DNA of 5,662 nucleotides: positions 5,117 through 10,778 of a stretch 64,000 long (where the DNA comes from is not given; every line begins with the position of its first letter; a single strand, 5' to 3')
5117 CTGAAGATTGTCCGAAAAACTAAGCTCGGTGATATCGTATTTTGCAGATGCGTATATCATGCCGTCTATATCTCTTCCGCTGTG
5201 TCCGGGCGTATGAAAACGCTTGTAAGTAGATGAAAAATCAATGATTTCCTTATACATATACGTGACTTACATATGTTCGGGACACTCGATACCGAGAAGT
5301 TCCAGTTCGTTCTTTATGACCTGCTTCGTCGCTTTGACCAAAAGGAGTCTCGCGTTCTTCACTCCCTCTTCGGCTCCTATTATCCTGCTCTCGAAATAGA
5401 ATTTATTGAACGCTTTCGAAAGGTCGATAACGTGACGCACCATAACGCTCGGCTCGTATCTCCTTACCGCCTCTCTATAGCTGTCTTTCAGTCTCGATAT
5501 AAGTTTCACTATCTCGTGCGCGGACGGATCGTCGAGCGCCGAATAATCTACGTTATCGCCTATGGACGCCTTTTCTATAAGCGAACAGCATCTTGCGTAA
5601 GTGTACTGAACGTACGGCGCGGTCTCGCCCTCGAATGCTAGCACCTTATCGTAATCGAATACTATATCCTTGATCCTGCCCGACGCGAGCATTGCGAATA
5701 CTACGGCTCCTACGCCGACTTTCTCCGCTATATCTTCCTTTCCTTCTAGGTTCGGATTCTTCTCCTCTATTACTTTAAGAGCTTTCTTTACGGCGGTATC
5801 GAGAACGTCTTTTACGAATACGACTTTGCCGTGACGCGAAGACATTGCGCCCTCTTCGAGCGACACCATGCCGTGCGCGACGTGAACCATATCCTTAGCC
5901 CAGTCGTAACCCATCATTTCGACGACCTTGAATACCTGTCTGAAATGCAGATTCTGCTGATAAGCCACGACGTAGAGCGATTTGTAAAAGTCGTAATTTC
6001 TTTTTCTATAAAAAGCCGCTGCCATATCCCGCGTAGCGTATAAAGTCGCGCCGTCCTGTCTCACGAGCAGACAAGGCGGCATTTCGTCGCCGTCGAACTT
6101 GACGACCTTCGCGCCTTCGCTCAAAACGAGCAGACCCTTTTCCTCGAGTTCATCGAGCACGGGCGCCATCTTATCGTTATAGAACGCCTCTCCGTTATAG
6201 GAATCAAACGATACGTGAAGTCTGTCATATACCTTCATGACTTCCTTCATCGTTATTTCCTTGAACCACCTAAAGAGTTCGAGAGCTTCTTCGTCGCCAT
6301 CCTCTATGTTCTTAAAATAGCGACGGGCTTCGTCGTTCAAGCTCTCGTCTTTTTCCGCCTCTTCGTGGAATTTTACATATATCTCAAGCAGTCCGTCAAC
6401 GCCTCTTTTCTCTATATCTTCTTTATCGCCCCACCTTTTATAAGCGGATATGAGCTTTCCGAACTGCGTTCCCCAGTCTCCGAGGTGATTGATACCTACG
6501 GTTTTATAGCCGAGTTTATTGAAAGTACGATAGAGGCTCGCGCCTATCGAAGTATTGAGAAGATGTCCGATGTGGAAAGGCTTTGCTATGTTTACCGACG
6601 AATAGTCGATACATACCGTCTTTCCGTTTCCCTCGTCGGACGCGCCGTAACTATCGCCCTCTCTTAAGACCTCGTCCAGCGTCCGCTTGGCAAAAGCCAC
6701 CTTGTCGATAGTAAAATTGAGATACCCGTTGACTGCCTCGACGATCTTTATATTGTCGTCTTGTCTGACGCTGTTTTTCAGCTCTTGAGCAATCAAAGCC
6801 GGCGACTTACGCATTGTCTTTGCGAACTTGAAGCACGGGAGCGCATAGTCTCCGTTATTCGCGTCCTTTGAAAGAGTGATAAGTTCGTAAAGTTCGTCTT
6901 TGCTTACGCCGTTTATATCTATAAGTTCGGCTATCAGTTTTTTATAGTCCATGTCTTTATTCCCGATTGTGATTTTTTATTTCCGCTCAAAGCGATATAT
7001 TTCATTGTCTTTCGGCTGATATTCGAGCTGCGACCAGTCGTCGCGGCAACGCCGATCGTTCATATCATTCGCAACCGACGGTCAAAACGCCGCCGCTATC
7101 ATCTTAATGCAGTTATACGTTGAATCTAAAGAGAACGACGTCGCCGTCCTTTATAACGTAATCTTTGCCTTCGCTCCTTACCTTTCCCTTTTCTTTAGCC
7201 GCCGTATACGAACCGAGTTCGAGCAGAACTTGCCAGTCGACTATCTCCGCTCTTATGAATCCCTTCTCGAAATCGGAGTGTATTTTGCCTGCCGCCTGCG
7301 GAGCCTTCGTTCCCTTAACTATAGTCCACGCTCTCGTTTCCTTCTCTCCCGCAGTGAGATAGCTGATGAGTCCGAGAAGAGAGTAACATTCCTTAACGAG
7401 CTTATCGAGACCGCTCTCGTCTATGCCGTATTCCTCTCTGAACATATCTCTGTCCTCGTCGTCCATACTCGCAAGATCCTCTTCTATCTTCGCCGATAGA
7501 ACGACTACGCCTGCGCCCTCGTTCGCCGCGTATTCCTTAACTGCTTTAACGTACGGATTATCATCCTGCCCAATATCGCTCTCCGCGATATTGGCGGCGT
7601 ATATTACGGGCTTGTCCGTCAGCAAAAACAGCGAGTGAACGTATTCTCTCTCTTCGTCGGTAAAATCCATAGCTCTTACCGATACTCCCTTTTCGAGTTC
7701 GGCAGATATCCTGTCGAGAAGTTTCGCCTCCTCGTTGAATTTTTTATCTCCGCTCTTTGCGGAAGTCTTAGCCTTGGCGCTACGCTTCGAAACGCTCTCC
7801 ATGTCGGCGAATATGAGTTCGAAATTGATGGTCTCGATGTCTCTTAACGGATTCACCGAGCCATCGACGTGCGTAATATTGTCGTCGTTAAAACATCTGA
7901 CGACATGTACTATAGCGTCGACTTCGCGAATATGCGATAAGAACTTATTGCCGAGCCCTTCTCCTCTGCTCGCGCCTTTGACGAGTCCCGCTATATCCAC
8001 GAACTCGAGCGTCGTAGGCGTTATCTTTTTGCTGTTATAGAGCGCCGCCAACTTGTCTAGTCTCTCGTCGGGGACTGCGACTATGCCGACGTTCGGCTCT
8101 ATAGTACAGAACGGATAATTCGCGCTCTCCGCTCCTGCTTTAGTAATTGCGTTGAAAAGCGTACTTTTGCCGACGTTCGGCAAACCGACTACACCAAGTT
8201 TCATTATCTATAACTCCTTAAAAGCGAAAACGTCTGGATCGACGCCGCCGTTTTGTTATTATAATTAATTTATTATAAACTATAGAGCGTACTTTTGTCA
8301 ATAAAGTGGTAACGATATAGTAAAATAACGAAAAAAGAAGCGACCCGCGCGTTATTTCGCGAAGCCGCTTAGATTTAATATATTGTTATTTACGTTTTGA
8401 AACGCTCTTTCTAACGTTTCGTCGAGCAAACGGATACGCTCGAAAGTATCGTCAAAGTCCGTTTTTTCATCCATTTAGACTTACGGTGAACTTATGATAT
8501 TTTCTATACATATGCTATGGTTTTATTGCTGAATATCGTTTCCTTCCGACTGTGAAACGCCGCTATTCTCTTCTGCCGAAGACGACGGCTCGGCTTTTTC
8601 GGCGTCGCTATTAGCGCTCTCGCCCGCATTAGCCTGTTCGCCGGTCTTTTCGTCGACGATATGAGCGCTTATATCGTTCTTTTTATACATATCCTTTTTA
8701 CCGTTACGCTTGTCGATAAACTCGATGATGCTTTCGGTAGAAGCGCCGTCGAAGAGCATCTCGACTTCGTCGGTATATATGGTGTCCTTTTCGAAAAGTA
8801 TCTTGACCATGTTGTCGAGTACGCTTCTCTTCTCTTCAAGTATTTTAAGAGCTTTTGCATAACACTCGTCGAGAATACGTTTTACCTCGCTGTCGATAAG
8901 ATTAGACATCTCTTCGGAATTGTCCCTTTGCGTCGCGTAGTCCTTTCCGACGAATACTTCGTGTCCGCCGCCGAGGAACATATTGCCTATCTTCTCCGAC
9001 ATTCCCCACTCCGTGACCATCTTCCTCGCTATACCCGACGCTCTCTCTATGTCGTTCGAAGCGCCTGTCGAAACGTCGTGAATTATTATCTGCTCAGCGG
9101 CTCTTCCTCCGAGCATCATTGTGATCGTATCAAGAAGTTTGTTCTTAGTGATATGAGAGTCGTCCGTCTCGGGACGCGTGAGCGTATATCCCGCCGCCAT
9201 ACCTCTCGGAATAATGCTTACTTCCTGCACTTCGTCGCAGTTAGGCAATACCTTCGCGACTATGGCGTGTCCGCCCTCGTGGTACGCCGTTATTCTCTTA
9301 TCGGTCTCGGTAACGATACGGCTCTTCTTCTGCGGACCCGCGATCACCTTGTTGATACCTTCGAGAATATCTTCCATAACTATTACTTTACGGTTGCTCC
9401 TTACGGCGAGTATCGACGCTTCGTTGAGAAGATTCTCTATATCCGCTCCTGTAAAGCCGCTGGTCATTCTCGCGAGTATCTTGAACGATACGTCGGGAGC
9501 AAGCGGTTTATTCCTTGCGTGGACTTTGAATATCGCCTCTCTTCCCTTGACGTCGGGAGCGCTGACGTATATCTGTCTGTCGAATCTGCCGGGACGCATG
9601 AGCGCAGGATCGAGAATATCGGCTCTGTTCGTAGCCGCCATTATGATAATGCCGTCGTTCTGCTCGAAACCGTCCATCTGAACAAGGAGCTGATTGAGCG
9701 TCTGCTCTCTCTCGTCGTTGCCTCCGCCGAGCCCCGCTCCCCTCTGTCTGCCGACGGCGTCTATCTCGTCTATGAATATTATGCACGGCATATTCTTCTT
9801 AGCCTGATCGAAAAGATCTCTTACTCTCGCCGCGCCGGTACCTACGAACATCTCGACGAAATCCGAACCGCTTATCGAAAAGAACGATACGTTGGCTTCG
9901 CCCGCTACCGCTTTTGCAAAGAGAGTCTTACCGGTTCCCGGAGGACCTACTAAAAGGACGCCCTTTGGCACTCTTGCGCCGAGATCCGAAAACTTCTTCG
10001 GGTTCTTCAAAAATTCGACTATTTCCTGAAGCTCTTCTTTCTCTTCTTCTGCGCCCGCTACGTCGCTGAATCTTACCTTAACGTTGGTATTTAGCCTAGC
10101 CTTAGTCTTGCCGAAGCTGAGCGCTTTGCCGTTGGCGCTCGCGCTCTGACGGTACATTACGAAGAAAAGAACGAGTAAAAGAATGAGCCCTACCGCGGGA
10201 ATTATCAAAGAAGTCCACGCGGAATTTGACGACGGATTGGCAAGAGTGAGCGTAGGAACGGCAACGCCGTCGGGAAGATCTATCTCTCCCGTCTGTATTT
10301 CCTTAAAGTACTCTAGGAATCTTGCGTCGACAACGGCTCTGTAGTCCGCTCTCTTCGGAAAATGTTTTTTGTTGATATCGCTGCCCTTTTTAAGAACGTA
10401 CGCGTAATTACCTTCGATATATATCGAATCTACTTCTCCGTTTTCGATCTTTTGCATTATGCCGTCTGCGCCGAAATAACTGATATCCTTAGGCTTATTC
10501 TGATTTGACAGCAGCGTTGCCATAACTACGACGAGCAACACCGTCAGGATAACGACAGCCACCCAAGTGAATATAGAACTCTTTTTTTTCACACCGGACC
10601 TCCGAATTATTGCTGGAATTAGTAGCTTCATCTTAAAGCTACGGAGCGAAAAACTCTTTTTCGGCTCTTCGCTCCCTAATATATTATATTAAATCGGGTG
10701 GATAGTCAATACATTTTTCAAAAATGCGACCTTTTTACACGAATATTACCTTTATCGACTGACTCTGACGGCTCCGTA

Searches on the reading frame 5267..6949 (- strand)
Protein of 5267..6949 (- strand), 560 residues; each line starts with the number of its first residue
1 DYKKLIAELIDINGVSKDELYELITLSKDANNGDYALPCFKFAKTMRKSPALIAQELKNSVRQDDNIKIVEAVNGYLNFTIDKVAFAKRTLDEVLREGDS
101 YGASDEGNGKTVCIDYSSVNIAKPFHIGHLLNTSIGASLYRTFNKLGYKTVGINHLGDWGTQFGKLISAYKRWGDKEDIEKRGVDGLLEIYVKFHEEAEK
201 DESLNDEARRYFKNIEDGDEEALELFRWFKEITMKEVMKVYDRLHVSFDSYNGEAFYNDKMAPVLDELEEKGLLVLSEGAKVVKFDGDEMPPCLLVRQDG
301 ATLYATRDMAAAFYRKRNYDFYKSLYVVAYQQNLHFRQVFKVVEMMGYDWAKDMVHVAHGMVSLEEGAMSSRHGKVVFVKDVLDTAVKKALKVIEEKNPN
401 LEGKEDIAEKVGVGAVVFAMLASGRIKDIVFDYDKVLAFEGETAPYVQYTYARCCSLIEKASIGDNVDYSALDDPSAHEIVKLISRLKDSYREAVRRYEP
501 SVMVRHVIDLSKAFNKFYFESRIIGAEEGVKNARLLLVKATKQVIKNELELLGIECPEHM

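Call 73: search_protein_families(library=pfam, proteins=[window:5267-6949:-], max_evalue=0.00001)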
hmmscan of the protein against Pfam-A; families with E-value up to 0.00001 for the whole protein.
window:5267-6949:- (560 aa): 3 families
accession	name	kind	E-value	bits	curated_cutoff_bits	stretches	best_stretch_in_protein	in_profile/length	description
PF00750.26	tRNA-synt_1d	-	8e-90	301.7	23.3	1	92-433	3-349/349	tRNA synthetases class I (R), catalytic domain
PF05746.21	DALR_1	-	3.3e-29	101.8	22.3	1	447-560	1-117/117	DALR anticodon binding domain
PF03485.21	Arg_tRNA_synt_N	-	2.3e-13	51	21.5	1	6-81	8-85/85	Arginyl tRNA synthetase N terminal domain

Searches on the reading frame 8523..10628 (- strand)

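Call 73: search_protein_families(library=pfam, proteins=[window:8523-10628:-], max_evalue=0.00001)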
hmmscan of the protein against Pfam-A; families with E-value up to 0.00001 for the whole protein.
window:8523-10628:- (701 aa): 5 families
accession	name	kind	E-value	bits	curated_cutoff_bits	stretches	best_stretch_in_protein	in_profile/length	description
PF01434.24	Peptidase_M41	-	1.8e-65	220.9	29.9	1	438-624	2-190/191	Peptidase family M41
PF00004.35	AAA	-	8e-47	159.4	21.2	1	224-356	1-130/131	ATPase family associated with various cellular activities (AAA)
PF17862.7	AAA_lid_3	-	8.5e-14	51.2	27.2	1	379-422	1-44/45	AAA+ lid domain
PF06480.20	FtsH_ext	-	2.8e-07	31.1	25.5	1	22-91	4-74/103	FtsH Extracellular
PF07728.20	AAA_5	-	8.6e-06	26.2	22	0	223-337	1-125/139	AAA domain (dynein-related subfamily)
